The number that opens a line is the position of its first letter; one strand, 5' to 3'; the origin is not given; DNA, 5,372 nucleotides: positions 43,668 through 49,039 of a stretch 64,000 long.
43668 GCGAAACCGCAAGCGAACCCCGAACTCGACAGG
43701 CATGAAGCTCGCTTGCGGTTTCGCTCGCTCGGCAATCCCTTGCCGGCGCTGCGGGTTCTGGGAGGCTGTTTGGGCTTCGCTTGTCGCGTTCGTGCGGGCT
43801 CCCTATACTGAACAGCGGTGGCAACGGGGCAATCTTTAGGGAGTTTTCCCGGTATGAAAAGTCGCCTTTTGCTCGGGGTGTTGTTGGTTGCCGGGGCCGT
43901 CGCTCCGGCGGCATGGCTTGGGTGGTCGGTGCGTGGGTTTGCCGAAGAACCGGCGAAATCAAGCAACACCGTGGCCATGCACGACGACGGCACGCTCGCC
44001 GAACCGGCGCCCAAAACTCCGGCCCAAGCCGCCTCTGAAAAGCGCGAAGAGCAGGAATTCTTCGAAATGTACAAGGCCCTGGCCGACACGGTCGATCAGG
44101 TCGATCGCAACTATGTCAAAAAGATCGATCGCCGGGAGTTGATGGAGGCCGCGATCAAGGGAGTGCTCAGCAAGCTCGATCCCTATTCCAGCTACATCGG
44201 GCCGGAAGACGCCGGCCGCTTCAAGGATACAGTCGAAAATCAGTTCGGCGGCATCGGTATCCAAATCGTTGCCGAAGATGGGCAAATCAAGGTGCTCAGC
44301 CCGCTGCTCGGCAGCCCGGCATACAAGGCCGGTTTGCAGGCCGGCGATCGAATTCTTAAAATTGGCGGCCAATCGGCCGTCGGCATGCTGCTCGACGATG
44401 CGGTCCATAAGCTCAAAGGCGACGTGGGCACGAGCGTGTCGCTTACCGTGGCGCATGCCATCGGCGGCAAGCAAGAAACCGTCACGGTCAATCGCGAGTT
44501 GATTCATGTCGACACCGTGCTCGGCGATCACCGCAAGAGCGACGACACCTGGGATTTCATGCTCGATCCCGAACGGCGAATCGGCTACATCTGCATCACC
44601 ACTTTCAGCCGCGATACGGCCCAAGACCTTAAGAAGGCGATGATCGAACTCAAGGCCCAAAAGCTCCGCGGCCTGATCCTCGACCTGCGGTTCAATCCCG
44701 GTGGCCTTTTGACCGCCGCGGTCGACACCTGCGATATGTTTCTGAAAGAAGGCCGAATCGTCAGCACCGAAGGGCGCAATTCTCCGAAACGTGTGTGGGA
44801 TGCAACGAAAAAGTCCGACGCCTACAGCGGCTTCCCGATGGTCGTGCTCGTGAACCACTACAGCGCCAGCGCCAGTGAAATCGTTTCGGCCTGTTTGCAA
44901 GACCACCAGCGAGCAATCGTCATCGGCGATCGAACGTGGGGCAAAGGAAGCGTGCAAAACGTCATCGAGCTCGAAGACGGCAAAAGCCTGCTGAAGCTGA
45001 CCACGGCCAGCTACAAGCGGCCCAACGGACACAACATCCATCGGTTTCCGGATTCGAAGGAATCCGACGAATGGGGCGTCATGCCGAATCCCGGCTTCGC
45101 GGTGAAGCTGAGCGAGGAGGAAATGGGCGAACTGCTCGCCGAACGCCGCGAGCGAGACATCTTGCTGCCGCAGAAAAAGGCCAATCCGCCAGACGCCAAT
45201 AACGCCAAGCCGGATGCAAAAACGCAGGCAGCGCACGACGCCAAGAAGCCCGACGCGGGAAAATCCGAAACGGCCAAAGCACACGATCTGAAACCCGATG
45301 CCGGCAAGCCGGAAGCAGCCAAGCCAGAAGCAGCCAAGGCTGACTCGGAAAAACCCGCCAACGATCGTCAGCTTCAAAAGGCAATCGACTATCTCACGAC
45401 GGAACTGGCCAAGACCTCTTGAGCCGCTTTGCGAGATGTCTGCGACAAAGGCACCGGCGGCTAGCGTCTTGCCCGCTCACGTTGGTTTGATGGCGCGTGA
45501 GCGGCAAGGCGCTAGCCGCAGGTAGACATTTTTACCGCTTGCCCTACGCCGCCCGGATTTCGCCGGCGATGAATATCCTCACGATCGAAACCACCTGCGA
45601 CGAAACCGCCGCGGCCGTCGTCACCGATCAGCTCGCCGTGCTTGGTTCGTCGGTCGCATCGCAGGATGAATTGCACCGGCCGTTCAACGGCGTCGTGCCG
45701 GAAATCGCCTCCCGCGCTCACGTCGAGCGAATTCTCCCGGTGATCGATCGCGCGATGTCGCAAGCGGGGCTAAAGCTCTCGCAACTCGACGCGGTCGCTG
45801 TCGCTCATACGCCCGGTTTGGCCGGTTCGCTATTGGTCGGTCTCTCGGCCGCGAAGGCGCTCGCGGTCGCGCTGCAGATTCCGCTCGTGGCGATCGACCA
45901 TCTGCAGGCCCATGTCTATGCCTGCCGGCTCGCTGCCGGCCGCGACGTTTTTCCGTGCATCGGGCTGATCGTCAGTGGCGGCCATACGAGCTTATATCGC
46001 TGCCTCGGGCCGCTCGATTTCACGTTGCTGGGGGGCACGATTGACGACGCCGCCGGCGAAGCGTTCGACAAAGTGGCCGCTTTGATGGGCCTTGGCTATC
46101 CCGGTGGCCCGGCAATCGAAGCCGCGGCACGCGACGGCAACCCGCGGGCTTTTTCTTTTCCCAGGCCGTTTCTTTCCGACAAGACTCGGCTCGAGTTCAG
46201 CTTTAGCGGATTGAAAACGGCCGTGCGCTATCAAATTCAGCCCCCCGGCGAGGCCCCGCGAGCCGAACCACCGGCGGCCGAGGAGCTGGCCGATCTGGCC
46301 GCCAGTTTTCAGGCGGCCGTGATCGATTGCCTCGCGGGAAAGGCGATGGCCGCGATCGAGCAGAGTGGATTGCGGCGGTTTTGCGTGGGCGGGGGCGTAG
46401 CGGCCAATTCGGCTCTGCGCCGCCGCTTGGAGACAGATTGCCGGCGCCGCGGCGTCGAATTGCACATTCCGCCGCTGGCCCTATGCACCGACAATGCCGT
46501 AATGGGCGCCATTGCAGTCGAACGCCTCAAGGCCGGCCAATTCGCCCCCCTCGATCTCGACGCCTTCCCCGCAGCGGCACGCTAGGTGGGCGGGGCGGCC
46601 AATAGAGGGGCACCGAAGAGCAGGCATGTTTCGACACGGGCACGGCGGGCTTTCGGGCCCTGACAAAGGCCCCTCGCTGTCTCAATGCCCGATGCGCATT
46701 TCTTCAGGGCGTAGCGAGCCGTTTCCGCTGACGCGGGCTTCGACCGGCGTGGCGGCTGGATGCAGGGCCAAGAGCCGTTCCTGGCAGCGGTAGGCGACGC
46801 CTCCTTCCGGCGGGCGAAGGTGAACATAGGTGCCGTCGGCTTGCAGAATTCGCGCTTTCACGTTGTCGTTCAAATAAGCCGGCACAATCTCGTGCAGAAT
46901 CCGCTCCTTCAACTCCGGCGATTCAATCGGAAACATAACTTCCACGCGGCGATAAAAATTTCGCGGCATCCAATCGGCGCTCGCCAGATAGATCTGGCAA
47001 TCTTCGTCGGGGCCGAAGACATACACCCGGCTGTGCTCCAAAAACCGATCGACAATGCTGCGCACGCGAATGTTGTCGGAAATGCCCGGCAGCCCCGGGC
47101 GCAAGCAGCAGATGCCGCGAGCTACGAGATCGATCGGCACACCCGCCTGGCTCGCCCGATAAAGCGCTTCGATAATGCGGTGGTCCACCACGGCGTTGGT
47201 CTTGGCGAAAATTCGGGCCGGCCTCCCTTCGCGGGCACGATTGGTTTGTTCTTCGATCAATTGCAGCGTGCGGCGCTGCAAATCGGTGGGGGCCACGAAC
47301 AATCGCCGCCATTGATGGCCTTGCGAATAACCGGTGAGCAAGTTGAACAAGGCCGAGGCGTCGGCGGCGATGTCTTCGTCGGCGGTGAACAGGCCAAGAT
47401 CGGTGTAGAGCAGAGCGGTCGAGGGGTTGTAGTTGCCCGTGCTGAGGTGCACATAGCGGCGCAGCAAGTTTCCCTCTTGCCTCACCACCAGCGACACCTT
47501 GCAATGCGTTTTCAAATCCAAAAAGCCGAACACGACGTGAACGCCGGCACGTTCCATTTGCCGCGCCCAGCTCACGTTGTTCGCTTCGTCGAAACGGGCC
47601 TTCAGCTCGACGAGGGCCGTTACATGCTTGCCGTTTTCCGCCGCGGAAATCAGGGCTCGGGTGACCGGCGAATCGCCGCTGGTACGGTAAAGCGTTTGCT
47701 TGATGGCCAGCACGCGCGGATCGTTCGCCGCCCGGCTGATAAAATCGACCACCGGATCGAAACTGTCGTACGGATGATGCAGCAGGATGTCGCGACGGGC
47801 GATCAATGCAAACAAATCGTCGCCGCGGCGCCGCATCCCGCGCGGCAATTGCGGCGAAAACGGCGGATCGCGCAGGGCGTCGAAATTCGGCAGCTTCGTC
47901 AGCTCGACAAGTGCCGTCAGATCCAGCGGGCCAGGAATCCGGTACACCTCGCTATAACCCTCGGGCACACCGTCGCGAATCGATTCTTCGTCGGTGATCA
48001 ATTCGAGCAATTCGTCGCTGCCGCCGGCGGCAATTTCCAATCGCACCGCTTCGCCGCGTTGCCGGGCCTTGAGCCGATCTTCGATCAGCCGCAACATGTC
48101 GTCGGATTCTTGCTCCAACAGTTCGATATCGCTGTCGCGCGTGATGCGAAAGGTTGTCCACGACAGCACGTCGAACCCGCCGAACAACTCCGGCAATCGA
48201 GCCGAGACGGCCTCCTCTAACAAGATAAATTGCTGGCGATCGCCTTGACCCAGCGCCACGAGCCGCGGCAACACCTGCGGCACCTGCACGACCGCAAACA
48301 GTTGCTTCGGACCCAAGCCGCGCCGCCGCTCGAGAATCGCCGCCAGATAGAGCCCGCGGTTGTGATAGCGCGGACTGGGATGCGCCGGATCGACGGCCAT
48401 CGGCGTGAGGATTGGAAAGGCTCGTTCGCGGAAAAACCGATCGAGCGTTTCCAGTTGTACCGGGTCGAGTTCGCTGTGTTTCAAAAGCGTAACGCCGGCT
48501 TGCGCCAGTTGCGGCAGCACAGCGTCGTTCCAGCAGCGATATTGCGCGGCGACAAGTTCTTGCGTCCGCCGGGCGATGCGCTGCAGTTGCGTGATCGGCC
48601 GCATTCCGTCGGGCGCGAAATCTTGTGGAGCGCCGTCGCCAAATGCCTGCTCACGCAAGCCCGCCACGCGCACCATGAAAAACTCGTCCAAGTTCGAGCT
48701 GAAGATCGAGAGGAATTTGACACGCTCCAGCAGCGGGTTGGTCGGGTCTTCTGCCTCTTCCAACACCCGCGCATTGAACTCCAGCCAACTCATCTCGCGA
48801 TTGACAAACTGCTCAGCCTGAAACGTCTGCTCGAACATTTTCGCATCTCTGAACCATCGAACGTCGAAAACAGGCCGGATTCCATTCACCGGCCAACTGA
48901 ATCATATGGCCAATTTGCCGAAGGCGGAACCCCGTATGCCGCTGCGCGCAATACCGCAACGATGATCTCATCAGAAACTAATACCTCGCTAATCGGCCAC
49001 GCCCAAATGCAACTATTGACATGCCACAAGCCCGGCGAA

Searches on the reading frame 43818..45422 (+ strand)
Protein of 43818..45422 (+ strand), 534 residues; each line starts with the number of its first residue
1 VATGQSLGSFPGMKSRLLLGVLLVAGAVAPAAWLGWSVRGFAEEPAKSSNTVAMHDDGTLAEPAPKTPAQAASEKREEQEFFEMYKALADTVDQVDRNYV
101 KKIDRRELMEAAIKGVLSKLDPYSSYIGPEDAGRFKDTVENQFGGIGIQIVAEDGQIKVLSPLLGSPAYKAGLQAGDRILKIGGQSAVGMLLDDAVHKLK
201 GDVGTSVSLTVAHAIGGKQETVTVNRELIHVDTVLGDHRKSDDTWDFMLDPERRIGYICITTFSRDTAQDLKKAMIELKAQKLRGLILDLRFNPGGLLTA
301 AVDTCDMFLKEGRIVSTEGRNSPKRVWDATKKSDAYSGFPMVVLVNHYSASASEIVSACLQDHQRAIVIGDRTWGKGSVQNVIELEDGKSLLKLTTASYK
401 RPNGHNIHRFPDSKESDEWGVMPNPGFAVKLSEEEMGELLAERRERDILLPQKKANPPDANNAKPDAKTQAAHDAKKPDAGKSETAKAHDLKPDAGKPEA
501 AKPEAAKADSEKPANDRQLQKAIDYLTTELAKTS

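Call 25: search_protein_families(library=pfam, proteins=[window:43818-45422:+], max_evalue=0.0001)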
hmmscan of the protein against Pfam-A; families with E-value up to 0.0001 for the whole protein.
window:43818-45422:+ (534 aa): 5 families
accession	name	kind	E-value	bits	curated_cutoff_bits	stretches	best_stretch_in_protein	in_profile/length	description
PF03572.23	Peptidase_S41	-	1.5e-49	168.2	24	1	254-409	1-156/165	Peptidase family S41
PF17820.7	PDZ_6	-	2.3e-12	46.9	27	1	164-212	7-53/54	PDZ domain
PF00595.29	PDZ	-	1.1e-11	45.3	23.2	1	144-211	10-80/81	PDZ domain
PF13180.12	PDZ_2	-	1.1e-09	38.8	27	1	144-224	1-78/80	PDZ domain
PF22694.1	CtpB_N-like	-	1.7e-09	38.4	27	1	71-127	26-81/85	Activating protease CtpB N-terminal domain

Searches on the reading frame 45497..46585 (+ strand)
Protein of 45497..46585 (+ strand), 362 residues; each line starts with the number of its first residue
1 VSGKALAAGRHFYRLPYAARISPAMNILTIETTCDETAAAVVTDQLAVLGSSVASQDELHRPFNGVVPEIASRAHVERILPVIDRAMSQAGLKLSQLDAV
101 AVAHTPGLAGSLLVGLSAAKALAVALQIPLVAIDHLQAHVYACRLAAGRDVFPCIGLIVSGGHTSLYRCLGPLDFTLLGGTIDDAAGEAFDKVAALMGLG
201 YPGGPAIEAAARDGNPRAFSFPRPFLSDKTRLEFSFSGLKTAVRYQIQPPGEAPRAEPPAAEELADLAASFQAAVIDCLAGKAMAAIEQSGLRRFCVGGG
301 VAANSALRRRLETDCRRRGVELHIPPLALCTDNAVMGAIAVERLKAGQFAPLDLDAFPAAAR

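Call 25: search_protein_families(library=pfam, proteins=[window:45497-46585:+], max_evalue=0.0001)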
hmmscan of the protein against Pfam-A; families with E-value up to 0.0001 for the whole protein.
window:45497-46585:+ (362 aa): 2 families
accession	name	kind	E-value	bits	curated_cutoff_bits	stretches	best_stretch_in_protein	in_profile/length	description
PF00814.31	TsaD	-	9.2e-93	311.2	24.8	1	48-338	2-263/264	tRNA N6-adenosine threonylcarbamoyltransferase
PF22521.2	HypF_C_2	-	5.2e-07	30.1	27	1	259-333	161-235/241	Carbamoyltransferase, Kae1-like Domain, second subdomain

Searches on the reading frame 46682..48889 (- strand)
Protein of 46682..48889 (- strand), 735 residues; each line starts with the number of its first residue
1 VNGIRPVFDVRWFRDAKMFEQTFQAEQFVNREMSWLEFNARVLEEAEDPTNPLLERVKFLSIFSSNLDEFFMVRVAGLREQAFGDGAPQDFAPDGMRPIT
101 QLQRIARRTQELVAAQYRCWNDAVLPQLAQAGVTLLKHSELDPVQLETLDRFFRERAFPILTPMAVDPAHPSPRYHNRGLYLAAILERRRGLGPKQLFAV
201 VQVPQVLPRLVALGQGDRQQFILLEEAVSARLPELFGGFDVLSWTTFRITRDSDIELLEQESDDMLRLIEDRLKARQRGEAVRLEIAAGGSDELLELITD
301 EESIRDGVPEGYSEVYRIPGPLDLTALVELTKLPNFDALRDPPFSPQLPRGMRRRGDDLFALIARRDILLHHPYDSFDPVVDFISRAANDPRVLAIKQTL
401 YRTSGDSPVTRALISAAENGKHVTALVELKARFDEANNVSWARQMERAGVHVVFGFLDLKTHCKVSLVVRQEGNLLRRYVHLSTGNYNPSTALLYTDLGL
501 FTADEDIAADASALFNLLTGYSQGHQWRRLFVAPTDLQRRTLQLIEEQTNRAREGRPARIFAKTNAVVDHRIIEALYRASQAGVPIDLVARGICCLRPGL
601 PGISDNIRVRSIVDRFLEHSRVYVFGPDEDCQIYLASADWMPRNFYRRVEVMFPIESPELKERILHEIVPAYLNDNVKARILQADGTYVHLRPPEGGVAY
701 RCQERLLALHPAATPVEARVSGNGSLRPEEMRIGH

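Call 26: search_protein_families(library=pfam, proteins=[window:46682-48889:-], max_evalue=0.0001)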
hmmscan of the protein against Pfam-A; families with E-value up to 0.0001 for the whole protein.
window:46682-48889:- (735 aa): 5 families
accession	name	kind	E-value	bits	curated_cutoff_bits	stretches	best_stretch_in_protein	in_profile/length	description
PF17941.7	PP_kinase_C_1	-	4.8e-74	247.9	25.7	1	359-523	2-166/167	Polyphosphate kinase C-terminal domain 1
PF13090.12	PP_kinase_C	-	2.9e-63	212.9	25.8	1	530-693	1-163/172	Polyphosphate kinase C-terminal domain 2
PF02503.22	PP_kinase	-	7.9e-50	169.5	31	1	145-330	2-183/183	Polyphosphate kinase middle domain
PF13089.11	PP_kinase_N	-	4.3e-40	136.8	23.8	1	28-135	1-106/107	Polyphosphate kinase N-terminal domain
PF13091.12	PLDc_2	-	7.3e-08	32.8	27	0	406-516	22-129/132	PLD-like domain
